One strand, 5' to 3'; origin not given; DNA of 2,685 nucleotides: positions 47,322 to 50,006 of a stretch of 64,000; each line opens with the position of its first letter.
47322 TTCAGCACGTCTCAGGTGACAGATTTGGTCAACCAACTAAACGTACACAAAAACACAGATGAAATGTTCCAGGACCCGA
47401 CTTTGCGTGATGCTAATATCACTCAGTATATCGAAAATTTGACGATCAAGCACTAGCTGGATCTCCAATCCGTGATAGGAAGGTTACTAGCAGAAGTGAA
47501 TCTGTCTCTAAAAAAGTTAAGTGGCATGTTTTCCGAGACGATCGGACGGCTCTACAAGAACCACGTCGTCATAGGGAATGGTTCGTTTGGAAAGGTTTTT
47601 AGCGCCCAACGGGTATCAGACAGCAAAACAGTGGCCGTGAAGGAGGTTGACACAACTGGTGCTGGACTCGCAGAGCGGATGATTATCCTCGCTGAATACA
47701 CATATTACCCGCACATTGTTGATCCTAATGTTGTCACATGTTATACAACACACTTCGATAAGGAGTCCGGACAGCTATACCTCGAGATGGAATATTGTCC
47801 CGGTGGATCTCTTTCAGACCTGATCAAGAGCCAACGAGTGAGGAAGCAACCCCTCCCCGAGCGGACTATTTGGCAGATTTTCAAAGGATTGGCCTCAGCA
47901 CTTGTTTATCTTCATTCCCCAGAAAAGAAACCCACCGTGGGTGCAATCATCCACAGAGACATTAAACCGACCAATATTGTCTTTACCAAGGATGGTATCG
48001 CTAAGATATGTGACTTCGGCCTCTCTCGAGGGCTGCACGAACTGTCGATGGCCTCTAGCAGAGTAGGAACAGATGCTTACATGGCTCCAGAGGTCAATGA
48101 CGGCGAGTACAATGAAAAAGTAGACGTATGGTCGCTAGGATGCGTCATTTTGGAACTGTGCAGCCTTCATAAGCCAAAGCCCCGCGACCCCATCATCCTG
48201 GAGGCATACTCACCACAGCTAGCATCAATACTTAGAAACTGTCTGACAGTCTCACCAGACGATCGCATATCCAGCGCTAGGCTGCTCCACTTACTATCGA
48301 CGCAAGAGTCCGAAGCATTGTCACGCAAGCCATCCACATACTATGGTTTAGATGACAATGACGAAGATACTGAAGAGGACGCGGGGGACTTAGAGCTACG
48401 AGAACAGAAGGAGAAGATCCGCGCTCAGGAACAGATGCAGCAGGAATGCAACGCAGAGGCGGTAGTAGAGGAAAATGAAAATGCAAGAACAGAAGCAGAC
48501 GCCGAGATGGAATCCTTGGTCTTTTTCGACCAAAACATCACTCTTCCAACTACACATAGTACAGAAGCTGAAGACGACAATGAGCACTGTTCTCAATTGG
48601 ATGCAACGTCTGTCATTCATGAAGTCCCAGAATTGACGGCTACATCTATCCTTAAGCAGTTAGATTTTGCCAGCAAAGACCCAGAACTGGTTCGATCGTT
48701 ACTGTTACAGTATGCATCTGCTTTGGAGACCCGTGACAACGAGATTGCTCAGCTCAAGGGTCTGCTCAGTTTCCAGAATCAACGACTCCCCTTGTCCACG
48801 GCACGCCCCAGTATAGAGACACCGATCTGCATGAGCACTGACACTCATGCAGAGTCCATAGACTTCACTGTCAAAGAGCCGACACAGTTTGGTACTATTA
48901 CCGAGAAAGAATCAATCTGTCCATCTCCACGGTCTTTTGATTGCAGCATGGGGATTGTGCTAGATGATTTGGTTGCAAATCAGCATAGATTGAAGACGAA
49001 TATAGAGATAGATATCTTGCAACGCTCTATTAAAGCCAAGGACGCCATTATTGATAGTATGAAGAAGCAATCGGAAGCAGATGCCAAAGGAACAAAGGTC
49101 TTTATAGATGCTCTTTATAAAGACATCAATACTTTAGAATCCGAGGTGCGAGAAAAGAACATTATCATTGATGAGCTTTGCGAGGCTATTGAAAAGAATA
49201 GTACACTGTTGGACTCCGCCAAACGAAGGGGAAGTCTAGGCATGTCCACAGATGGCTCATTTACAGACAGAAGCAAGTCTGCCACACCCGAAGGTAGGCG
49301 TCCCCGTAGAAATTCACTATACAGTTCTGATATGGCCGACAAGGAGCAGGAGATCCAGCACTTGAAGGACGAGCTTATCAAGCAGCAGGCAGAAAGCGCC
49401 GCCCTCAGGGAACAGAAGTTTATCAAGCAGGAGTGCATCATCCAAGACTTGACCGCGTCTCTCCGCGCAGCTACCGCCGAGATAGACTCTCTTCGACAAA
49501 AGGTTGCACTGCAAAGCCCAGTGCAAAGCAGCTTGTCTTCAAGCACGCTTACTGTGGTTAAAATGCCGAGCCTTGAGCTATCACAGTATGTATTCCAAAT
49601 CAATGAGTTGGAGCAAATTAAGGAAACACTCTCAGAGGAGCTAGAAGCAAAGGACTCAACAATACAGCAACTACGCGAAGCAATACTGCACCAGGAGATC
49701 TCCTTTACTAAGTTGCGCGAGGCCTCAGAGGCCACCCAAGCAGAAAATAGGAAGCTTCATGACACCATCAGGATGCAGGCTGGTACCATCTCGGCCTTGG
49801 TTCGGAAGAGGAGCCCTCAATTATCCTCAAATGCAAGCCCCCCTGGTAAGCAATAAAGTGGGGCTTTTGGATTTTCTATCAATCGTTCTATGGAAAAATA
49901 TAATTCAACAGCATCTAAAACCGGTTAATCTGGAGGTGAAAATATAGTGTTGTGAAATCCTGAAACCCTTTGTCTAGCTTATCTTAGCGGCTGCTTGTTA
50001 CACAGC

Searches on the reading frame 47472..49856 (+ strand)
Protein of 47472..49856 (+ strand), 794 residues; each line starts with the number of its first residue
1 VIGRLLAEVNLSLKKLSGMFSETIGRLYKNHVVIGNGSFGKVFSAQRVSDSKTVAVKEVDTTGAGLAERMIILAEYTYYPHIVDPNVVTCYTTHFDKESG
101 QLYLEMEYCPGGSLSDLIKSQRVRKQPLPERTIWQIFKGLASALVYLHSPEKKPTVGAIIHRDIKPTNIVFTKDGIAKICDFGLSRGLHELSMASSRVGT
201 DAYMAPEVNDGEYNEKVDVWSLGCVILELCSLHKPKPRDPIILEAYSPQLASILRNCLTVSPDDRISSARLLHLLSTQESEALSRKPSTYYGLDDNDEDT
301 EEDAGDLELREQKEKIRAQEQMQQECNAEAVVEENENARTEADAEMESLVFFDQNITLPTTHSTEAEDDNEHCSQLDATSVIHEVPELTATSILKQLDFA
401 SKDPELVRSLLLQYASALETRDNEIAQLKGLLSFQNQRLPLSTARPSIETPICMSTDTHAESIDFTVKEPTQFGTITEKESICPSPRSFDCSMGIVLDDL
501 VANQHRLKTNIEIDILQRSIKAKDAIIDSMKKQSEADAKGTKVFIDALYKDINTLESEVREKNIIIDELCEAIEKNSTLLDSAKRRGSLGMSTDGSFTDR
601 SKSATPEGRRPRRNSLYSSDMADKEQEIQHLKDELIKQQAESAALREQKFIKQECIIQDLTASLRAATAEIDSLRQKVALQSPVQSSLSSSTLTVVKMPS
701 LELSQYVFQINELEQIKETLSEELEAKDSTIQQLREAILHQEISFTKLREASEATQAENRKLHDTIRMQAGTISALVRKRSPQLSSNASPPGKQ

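Call 3: search_protein_families(library=pfam, proteins=[window:47472-49856:+], max_evalue=1)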
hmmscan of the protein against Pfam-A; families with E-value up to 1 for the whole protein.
window:47472-49856:+ (794 aa): 4 families
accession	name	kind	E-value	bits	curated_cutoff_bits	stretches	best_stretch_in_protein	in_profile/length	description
PF00069.31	Pkinase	-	2.4e-49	168.6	31.7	1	28-271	1-257/263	Protein kinase domain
PF07714.23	PK_Tyr_Ser-Thr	-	9.4e-32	110.8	23.1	1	32-234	5-202/258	Protein tyrosine and serine/threonine kinase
PF03109.22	ABC1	-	0.0005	19.7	22.9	1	99-189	140-218/244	ABC1 atypical kinase-like domain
PF14531.12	Kinase-like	-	0.038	13.7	25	1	159-236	166-251/289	Kinase-like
